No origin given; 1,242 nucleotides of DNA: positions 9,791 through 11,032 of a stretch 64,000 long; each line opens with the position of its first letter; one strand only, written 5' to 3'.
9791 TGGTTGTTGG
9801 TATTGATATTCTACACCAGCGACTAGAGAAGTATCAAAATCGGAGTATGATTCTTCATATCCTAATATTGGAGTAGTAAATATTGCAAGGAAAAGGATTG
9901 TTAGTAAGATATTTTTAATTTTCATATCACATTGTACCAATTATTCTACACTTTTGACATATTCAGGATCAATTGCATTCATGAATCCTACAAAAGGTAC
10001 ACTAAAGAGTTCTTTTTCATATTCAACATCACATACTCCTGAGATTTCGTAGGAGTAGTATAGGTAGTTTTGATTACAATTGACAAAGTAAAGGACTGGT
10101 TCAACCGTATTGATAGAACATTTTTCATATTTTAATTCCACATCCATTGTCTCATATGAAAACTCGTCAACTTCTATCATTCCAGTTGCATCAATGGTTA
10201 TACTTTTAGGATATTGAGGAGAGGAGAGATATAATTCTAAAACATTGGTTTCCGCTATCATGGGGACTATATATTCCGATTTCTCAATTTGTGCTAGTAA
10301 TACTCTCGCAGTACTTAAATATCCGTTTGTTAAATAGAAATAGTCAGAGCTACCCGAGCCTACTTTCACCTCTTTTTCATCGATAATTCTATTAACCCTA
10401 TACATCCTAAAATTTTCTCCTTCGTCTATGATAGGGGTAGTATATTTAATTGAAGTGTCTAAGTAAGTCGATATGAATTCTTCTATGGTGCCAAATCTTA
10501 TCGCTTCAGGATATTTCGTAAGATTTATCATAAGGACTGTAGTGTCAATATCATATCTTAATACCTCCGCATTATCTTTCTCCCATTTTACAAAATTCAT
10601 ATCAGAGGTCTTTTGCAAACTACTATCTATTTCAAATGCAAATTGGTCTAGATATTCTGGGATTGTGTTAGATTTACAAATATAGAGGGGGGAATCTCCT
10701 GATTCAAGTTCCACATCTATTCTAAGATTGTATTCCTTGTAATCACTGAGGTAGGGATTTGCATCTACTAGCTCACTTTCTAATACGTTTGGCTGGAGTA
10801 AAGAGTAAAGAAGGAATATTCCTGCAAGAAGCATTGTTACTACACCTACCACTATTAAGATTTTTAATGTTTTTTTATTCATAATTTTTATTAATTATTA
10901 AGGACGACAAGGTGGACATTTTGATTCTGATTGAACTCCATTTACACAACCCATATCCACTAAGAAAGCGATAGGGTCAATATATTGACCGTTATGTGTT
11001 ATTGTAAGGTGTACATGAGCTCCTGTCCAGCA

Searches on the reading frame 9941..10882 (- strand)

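Call 5: search_protein_families(library=pfam, proteins=[window:9941-10882:-], max_evalue=0.001)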
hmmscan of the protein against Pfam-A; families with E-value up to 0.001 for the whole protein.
window:9941-10882:- (313 aa): 1 family
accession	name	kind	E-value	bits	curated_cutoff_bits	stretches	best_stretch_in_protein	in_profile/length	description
PF12366.13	Casc1_C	-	0.00096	18.9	26.2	1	99-195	50-142/222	Cancer susceptibility candidate 1 C-terminal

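Call 22: search_protein_families(library=pfam, proteins=[window:9941-10882:-], max_evalue=10)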
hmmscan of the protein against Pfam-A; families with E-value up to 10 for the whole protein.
window:9941-10882:- (313 aa): 2 families
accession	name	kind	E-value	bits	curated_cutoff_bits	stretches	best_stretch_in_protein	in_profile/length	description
PF12366.13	Casc1_C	-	0.00096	18.9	26.2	1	99-195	50-142/222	Cancer susceptibility candidate 1 C-terminal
PF02019.24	WIF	-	0.077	13.2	25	1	64-117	16-65/131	WIF domain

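Call 27: search_protein_families(library=ncbifam, proteins=[window:9941-10882:-], max_evalue=1)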
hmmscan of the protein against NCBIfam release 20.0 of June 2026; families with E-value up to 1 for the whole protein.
window:9941-10882:- (313 aa): 0 families
